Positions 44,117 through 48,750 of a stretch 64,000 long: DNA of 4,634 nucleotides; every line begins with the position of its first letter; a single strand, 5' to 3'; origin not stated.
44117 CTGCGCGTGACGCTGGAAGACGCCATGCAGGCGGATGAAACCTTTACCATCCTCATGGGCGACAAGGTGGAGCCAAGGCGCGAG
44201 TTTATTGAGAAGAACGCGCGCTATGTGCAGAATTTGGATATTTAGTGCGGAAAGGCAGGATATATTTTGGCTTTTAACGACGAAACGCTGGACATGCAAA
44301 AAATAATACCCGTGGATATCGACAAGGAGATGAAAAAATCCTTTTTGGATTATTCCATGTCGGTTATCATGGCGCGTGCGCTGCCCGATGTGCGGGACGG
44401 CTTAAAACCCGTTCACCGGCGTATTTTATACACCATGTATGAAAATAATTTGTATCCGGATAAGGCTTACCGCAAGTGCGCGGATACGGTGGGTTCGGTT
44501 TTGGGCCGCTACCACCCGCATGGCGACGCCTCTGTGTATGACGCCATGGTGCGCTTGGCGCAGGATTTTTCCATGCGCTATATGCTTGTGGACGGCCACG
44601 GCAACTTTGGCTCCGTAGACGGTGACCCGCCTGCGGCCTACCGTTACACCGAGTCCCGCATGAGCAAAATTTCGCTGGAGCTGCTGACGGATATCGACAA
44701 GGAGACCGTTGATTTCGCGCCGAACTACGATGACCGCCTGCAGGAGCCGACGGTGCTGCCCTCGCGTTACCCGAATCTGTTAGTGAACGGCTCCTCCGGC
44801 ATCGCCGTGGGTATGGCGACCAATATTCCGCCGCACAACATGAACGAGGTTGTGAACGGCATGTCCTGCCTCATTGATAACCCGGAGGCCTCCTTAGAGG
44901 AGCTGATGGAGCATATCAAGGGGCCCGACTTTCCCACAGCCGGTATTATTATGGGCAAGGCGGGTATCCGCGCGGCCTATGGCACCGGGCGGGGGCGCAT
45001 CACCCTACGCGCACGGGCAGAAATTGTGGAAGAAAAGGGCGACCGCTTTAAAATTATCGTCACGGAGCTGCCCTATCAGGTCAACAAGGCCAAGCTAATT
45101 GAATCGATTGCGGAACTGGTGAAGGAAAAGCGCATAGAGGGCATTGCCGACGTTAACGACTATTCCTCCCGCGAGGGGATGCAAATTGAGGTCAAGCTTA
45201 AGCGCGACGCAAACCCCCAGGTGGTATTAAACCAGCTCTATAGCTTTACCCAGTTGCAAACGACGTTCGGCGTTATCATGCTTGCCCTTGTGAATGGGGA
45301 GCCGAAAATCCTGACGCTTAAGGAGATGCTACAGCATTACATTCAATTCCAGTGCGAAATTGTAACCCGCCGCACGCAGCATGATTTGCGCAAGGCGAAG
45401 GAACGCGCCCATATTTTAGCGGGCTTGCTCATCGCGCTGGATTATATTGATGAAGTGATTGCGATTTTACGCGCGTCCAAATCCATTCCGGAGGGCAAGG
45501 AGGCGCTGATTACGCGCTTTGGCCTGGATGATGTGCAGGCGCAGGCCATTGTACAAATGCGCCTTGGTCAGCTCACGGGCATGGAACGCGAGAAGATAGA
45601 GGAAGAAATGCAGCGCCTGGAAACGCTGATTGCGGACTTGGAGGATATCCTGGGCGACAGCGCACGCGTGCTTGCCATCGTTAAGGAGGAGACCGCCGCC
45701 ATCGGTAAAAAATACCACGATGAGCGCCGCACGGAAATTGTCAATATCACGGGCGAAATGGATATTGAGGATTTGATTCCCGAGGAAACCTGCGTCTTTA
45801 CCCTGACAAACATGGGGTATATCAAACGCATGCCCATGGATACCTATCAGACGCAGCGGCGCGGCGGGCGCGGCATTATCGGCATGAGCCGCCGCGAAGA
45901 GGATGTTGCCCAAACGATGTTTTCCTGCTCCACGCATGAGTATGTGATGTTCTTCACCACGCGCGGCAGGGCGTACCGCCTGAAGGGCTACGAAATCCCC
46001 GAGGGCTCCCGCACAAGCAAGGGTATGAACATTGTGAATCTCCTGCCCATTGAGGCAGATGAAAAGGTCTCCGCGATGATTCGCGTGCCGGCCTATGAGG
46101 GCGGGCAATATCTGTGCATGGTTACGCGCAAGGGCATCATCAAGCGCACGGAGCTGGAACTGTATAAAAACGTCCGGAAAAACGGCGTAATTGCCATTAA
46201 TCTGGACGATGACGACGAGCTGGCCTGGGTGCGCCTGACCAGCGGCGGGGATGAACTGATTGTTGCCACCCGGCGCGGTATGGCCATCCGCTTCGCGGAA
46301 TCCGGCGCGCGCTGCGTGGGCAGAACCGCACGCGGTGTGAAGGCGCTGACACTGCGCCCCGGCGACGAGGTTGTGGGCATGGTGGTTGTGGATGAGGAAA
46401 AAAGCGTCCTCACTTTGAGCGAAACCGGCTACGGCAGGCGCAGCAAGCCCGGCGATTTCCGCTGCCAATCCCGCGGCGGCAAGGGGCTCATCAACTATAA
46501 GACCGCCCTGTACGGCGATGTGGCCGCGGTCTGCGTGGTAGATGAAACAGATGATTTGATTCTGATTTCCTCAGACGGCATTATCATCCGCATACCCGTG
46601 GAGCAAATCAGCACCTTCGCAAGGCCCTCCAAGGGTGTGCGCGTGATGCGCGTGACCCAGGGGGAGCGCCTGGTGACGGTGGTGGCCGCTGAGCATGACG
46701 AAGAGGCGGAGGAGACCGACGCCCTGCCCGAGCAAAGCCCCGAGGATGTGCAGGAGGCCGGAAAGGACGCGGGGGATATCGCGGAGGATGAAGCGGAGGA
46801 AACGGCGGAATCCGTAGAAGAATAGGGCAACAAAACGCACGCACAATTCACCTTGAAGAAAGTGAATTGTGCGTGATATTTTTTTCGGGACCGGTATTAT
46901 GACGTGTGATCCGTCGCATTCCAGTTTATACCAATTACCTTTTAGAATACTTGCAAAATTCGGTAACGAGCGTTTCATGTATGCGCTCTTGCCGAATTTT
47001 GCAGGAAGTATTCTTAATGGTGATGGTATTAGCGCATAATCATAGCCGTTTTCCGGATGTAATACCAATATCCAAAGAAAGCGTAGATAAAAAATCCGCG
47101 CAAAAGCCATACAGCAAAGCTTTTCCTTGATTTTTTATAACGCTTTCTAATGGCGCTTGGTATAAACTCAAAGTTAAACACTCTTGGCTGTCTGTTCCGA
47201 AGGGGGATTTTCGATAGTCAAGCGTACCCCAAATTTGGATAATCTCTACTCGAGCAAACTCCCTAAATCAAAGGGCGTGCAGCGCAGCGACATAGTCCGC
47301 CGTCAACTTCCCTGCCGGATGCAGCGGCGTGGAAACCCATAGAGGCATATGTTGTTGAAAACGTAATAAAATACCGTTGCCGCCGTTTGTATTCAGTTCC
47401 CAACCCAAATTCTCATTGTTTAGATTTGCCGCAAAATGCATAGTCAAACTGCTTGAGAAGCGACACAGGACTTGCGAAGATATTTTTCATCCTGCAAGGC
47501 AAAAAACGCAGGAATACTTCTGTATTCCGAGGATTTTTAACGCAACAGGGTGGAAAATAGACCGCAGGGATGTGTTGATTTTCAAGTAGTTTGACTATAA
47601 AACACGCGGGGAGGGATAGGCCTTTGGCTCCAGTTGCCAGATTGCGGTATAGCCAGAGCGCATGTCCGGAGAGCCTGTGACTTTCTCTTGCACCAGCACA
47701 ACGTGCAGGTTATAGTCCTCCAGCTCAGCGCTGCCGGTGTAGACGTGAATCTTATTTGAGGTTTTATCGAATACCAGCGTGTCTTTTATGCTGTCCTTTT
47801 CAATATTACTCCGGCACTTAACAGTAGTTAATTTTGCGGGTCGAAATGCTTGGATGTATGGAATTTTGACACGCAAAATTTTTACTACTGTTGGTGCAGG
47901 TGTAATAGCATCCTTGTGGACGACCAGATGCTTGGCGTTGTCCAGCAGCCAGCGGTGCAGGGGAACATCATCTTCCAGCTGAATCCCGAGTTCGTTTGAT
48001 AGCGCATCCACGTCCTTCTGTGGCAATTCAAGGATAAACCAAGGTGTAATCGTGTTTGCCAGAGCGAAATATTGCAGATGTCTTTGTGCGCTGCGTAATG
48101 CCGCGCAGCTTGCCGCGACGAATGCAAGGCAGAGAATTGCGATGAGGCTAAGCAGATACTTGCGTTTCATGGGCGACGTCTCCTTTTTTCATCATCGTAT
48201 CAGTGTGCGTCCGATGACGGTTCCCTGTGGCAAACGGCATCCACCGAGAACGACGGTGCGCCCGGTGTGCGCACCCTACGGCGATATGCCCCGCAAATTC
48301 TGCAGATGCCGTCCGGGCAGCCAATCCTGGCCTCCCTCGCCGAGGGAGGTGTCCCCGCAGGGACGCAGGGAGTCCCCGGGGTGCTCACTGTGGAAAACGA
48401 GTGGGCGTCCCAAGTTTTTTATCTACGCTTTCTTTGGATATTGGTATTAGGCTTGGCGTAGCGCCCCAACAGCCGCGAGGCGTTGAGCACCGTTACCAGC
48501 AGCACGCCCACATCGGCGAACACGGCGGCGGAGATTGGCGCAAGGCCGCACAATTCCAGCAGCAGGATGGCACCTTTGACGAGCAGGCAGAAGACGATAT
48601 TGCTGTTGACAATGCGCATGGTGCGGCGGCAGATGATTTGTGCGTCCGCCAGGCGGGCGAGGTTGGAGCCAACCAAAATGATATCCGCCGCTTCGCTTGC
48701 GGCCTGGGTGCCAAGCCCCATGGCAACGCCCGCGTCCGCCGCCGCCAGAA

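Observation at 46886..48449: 1.39-kb segment bounded by perfect 35-bp inverted repeats carries a low-GC lipoprotein gene and is flanked by an RF-B element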

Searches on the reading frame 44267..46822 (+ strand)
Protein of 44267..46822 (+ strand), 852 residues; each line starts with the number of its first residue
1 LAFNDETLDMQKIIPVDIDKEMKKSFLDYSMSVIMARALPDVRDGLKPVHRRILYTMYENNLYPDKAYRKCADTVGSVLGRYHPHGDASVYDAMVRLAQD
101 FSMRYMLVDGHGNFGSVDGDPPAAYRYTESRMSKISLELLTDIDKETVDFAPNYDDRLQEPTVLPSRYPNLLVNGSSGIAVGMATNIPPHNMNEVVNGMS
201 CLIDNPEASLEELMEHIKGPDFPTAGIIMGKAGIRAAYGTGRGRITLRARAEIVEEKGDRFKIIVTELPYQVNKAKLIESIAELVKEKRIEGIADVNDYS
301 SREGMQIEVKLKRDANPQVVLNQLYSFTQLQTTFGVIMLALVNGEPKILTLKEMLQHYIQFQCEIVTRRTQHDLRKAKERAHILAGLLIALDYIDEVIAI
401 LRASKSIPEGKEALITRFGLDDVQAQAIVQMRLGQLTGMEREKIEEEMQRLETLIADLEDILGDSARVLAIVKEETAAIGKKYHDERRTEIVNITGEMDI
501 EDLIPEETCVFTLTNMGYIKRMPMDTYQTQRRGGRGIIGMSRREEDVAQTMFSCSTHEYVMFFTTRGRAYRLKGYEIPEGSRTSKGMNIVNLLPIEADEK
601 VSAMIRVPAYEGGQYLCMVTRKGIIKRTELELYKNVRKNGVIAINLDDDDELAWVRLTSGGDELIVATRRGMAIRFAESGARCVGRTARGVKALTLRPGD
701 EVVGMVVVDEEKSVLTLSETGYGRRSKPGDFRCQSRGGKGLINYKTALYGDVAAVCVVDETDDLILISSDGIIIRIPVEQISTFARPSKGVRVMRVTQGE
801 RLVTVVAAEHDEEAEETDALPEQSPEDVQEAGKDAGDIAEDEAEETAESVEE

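Call 52: find_encoding_contigs(protein=window:44267-46822:+, flank=6000, max_places=6)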
Protein window:44267-46822:+ (852 aa): no gene with exactly this product is on record in the collection.

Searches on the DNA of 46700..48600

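Call 44: search_rna_families(source=window, start=46700, end=48600, threshold=evalue, max_evalue=1)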
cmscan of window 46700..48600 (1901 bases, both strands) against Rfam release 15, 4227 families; matches with E-value up to 1: 2.
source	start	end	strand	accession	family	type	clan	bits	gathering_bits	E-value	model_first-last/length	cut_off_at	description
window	47805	47906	+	RF04205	MIR2606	Gene; miRNA;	-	25.5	139.7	0.58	1-165/165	no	MIR2606 microRNA precursor family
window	47821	47891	+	RF03816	MIR6297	Gene; miRNA;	-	22.8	114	0.33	1-107/107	no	MIR6297 microRNA precursor family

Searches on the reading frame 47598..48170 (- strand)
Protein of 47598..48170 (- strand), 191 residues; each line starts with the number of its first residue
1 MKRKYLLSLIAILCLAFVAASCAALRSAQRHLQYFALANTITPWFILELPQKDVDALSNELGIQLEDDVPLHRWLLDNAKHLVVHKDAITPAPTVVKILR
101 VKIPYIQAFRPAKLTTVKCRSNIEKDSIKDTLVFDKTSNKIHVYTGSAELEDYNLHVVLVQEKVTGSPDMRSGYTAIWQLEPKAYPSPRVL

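Call 15: find_homologous_proteins(query=window:47598-48170:-, max_evalue=0.001)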
Query window:47598-48170:- (191 aa): 1 proteins with E <= 0.001 among 222 candidates.
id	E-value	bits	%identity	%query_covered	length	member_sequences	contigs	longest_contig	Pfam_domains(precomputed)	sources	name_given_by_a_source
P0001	7.1e-122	422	100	100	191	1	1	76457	-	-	-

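Call 16: search_protein_families(library=pfam, proteins=[window:47598-48170:-], max_evalue=0.01)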
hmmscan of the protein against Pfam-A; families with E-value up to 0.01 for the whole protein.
window:47598-48170:- (191 aa): 0 families

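Call 39: predict_structure(protein=window:47598-48170:-)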
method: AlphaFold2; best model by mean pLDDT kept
length: 191 residues; sequences in the alignment: 1
mean_pLDDT: 41.7   pTM: 0.27
mean pLDDT of the five models: 41.7, 39.8, 38.8, 38.3, 37.5
residues with pLDDT >= 90: 5; 70-90: 17; 50-70: 8; < 50: 161
segments of 3 or more residues with pLDDT < 50: 31-191
pLDDT, mean of each block of 10 residues (from residue 1): 80 88 70 38 35 41 34 33 28 29 26 25 34 40 41 40 38 41 34 29
secondary structure, 60 per line:
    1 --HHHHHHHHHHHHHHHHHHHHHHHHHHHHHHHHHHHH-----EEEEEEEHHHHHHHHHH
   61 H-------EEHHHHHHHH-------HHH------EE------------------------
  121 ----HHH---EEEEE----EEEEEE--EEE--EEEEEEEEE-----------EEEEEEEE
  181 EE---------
elements in order: H3-38 E44-50 H51-61 H71-78 E131-135 E140-145 E148-150 E153-161 E173-182

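Call 40: search_protein_representatives(protein=window:47598-48170:-)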
Query: 191 residues. Proteins with E-value up to 0.001 (for the whole library): 4; up to 1e-10: 1; up to 1e-30: 1. The best 4 are listed.
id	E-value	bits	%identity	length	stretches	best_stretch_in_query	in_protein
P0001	2.3e-122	421.9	100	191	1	1-191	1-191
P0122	2.1e-06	44.0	35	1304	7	60-105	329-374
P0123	4.8e-05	39.6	38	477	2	138-185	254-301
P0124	5.8e-04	36.0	52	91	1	93-138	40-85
